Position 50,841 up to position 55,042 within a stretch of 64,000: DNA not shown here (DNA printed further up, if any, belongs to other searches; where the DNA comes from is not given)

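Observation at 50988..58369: CHAT protease - NACHT NTPase - giant helical-repeat STAND protein coupled to a small conserved protein: candidate undescribed defence/conflict module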

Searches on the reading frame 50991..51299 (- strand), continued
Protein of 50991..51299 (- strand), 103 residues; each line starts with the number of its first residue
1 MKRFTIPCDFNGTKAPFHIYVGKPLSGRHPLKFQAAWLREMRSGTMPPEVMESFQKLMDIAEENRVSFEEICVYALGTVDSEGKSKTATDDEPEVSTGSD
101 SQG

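Call 101: search_protein_families(library=pfam, proteins=[P0242, P0249, P0256, P0262, P0285, P0313, P0304, P0266, P0302, P0323], max_evalue=0.0001)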
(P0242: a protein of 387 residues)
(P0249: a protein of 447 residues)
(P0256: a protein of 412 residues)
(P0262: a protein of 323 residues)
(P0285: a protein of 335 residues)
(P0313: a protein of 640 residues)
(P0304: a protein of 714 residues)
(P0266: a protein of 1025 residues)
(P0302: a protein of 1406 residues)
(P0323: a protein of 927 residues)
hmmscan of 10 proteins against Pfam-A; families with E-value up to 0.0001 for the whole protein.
P0242 (387 aa): 9 families
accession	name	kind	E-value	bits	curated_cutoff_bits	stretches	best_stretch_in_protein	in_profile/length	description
PF11020.14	DUF2610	-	6.8e-34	116.1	21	1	1-80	1-80/81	Domain of unknown function (DUF2610)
PF00515.34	TPR_1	-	7.1e-15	54.5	27.8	1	267-298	1-32/34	Tetratricopeptide repeat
PF07719.23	TPR_2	-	5.9e-12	45.2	27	0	267-298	1-32/34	Tetratricopeptide repeat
PF13431.12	TPR_17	-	8.7e-09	35.4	24.4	0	260-287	6-33/34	Tetratricopeptide repeat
PF13414.12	TPR_11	-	1.2e-07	31.7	26.8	0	312-346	6-40/42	TPR repeat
PF13424.12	TPR_12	-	2.9e-07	31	30.1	0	262-295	40-73/77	Tetratricopeptide repeat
PF13371.12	TPR_9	-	5.8e-07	29.9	35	0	263-297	25-59/73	Tetratricopeptide repeat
PF13432.12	TPR_16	-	1.2e-06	29.2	32.7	0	271-333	1-64/65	Tetratricopeptide repeat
PF13181.12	TPR_8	-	5.9e-06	26.5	25.7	0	267-297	1-31/34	Tetratricopeptide repeat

P0249 (447 aa): 4 families
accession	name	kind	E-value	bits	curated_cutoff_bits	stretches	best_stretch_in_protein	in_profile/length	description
PF11020.14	DUF2610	-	6e-30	103.4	21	1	121-198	1-78/81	Domain of unknown function (DUF2610)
PF07719.23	TPR_2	-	8.1e-08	32.3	27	0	12-34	8-30/34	Tetratricopeptide repeat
PF13181.12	TPR_8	-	1.2e-06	28.7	25.7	0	7-33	3-29/34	Tetratricopeptide repeat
PF13424.12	TPR_12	-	2.8e-06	27.9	30.1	0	6-35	4-33/77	Tetratricopeptide repeat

P0256 (412 aa): 1 family
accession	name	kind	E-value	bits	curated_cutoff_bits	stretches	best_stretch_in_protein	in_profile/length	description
PF11020.14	DUF2610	-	4.2e-34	116.8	21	1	1-80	1-80/81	Domain of unknown function (DUF2610)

P0262 (323 aa): 1 family
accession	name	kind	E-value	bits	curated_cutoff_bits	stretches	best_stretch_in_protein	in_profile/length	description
PF11020.14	DUF2610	-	1.3e-29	102.3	21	1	1-79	1-78/81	Domain of unknown function (DUF2610)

P0285 (335 aa): 1 family
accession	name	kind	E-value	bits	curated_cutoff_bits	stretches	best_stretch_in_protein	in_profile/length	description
PF11020.14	DUF2610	-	3.3e-30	104.3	21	1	1-79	1-78/81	Domain of unknown function (DUF2610)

P0313 (640 aa): 7 families
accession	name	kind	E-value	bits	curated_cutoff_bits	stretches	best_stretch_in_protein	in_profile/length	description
PF11020.14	DUF2610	-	7.8e-25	87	21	1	1-77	1-80/81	Domain of unknown function (DUF2610)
PF07719.23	TPR_2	-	2.6e-13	49.4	27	1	485-515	1-31/34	Tetratricopeptide repeat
PF00515.34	TPR_1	-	1.4e-08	34.7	27.8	1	491-515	7-31/34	Tetratricopeptide repeat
PF13424.12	TPR_12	-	3.4e-08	34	30.1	0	488-514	48-74/77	Tetratricopeptide repeat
PF13176.12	TPR_7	-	8.5e-07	29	27.9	0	491-514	5-28/36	Tetratricopeptide repeat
PF13174.12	TPR_6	-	2e-05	25.4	26.3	0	491-510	6-25/33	Tetratricopeptide repeat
PF13181.12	TPR_8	-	2.2e-05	24.7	25.7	0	491-515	7-31/34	Tetratricopeptide repeat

P0304 (714 aa): 5 families
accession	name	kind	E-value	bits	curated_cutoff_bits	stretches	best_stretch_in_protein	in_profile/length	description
PF11020.14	DUF2610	-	2.8e-25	88.5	21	1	165-241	1-77/81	Domain of unknown function (DUF2610)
PF07719.23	TPR_2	-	4.9e-07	29.8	27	0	49-76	2-29/34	Tetratricopeptide repeat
PF00515.34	TPR_1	-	1.9e-06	27.9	27.8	0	435-459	2-26/34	Tetratricopeptide repeat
PF13181.12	TPR_8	-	4.1e-06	27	25.7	0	643-675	1-33/34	Tetratricopeptide repeat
PF13424.12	TPR_12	-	6.2e-05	23.6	30.1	0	13-80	11-77/77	Tetratricopeptide repeat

P0266 (1025 aa): 6 families
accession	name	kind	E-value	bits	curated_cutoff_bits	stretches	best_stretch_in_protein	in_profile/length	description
PF11020.14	DUF2610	-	9e-29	99.7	21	1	579-656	1-78/81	Domain of unknown function (DUF2610)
PF13181.12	TPR_8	-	8.5e-12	44.7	25.7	0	27-57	1-31/34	Tetratricopeptide repeat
PF00515.34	TPR_1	-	3.7e-11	42.8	27.8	0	27-58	1-32/34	Tetratricopeptide repeat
PF13424.12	TPR_12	-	2.9e-08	34.2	30.1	0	706-775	2-72/77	Tetratricopeptide repeat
PF07719.23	TPR_2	-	1.1e-07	31.9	27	0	27-58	1-32/34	Tetratricopeptide repeat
PF14559.12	TPR_19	-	6.5e-07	30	25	0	730-764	7-41/68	Tetratricopeptide repeat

P0302 (1406 aa): 10 families
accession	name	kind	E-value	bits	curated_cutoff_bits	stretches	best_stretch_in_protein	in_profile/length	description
PF20703.3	nSTAND1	-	8.2e-96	322.4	27.1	1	213-631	1-378/379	Novel STAND NTPase 1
PF11020.14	DUF2610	-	9.1e-29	99.7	21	1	1316-1395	1-80/81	Domain of unknown function (DUF2610)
PF13424.12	TPR_12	-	1.1e-11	45.2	30.1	0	963-1033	6-77/77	Tetratricopeptide repeat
PF13191.12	AAA_16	-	2.3e-07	31.9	32.6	1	228-369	2-144/167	AAA ATPase domain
PF13432.12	TPR_16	-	2.4e-07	31.5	32.7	0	827-869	11-46/65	Tetratricopeptide repeat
PF13181.12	TPR_8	-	6.9e-07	29.4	25.7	0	1203-1231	3-31/34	Tetratricopeptide repeat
PF13414.12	TPR_11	-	1.7e-06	28.1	26.8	0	837-864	11-38/42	TPR repeat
PF14559.12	TPR_19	-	3.1e-06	27.9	25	0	742-790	8-56/68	Tetratricopeptide repeat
PF13374.12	TPR_10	-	6.1e-06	26.5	27.5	0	1201-1232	2-33/42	Tetratricopeptide repeat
PF13431.12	TPR_17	-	5.9e-05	23.5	24.4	0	845-869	4-28/34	Tetratricopeptide repeat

P0323 (927 aa): 6 families
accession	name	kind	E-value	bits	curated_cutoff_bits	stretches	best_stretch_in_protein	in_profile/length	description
PF11020.14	DUF2610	-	1.4e-24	86.3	21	1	752-830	1-79/81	Domain of unknown function (DUF2610)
PF08238.18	Sel1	-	1.4e-21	76.6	30.7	2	329-364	1-36/36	Sel1 repeat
PF13676.11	TIR_2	-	6.5e-18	65.8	28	1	81-188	1-108/122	TIR domain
PF14237.11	GYF_2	-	2.3e-09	37.3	25.8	1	10-59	1-50/50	GYF domain 2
PF01582.25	TIR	-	9.5e-07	29.2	21.3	1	79-156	2-81/179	TIR domain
PF08937.16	ThsB_TIR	-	4.7e-05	24.2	21.2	0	122-170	50-98/100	Thoeris protein ThsB, TIR-like domain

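Call 125: search_protein_families(library=padloc, proteins=[L026:1506-10001:+, L011:1780-8583:+, L012:3383-9988:+, L005:10001-10267:+, L011:8606-9928:-], max_evalue=0.001)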
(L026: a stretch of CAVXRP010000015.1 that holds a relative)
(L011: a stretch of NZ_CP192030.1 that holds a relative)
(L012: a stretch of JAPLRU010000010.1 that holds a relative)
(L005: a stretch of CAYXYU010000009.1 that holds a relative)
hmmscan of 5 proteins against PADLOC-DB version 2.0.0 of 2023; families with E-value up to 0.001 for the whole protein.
L026:1506-10001:+ (2832 aa): 0 families

L011:1780-8583:+ (2268 aa): 1 family
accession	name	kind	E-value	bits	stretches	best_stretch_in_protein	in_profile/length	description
PDLC02159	Avs1b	-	0.00099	14.5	0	17-161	17-159/1924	-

L012:3383-9988:+ (2202 aa): 0 families

L005:10001-10267:+ (89 aa): 0 families

L011:8606-9928:- (441 aa): 0 families

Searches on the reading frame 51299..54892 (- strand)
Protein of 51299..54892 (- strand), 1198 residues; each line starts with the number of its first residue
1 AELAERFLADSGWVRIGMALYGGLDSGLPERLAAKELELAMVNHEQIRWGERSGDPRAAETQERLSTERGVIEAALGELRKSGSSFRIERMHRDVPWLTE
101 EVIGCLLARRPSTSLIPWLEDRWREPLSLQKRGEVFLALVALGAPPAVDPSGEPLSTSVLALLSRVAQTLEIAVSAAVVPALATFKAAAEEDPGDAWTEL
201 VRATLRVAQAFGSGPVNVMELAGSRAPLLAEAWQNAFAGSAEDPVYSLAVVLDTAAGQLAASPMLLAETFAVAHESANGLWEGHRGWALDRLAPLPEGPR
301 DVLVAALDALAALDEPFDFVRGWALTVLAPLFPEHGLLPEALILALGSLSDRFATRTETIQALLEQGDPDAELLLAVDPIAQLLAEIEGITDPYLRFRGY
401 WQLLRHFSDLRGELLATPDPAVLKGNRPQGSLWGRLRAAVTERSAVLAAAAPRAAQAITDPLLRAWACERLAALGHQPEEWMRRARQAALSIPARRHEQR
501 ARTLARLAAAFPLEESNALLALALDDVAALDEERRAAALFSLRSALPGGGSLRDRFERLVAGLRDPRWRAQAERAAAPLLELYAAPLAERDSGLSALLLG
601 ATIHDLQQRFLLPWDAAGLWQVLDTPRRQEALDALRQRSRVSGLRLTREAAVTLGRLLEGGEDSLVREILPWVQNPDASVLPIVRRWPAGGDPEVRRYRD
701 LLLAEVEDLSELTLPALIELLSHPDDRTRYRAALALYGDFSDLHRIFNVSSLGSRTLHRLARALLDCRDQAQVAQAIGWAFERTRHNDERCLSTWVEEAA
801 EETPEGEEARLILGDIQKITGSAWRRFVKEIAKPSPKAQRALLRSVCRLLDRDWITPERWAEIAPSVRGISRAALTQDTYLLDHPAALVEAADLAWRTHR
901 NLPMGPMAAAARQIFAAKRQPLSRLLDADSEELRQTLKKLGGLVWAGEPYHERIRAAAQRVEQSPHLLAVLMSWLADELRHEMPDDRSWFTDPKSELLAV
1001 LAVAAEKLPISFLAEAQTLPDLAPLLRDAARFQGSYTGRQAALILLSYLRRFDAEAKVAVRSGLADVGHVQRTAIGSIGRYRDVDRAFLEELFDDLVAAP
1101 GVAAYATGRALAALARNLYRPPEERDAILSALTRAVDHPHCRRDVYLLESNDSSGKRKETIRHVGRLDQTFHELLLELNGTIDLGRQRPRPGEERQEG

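Call 113: predict_structure(alignment_id=A4)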
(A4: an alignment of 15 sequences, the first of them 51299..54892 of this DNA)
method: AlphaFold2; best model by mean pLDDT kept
length: 1198 residues; sequences in the alignment: 15
mean_pLDDT: 83.2   pTM: 0.75
mean pLDDT of the five models: 83.2, 80.6, 80.6, 79.6, 77.6
residues with pLDDT >= 90: 478; 70-90: 553; 50-70: 100; < 50: 67
segments of 3 or more residues with pLDDT < 50: 278-286, 408-435, 983-987, 1181-1198
pLDDT, mean of each block of 10 residues (from residue 1): 87 91 72 85 89 81 90 79 71 87 93 93 89 92 80 76 88 83 78 69 84 73 81 73 77 85 92 64 52 86 93 83 94 92 84 77 68 54 83 93 68 38 35 49 58 92 93 75 94 93 91 90 95 91 75 90 89 86 75 82 87 76 82 86 81 88 88 82 79 87 83 91 91 88 67 86 90 90 85 92 94 90 86 91 93 87 92 85 91 94 90 92 89 92 79 93 95 92 56 88 96 93 94 89 95 93 91 91 88 93 94 86 90 94 89 68 92 87 38 30
secondary structure, 60 per line:
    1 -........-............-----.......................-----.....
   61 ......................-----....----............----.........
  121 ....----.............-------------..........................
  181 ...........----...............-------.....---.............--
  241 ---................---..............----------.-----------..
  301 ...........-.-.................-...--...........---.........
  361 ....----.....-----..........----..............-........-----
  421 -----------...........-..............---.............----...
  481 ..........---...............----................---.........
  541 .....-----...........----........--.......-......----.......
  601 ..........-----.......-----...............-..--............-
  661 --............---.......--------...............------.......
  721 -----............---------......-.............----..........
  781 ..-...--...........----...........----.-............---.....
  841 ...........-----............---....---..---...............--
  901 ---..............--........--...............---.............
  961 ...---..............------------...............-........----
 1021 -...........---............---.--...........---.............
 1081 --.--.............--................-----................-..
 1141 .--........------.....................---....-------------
elements in order (helices of 4 or more, strands of 3 or more residues): H2-9 H11-21 H28-50 H56-82 H96-107 H112-124 H129-141 H155-191 H196-210 H218-222 H226-238 H244-259 H263-276 H299-311 H315-331 H338-348 H352-364 H369-373 H379-388 H393-406 H408-415 H432-442 H444-457 H461-473 H478-490 H494-508 H513-528 H532-545 H551-561 H566-573 H576-582 H584-589 H594-610 H616-622 H628-642 H648-659 H663-672 H678-684 H693-707 H714-720 H726-737 H749-752 H754-766 H771-782 E784-786 H789-799 H804-814 H821-832 H836-851 H857-868 H872-875 H884-898 H904-917 H922-927 H930-944 H948-963 H967-980 H993-1007 H1009-1016 H1022-1032 H1036-1047 H1054-1064 H1068-1080 H1086-1098 H1101-1116 H1122-1137 E1144-1151 E1158-1166 H1167-1178 H1182-1185
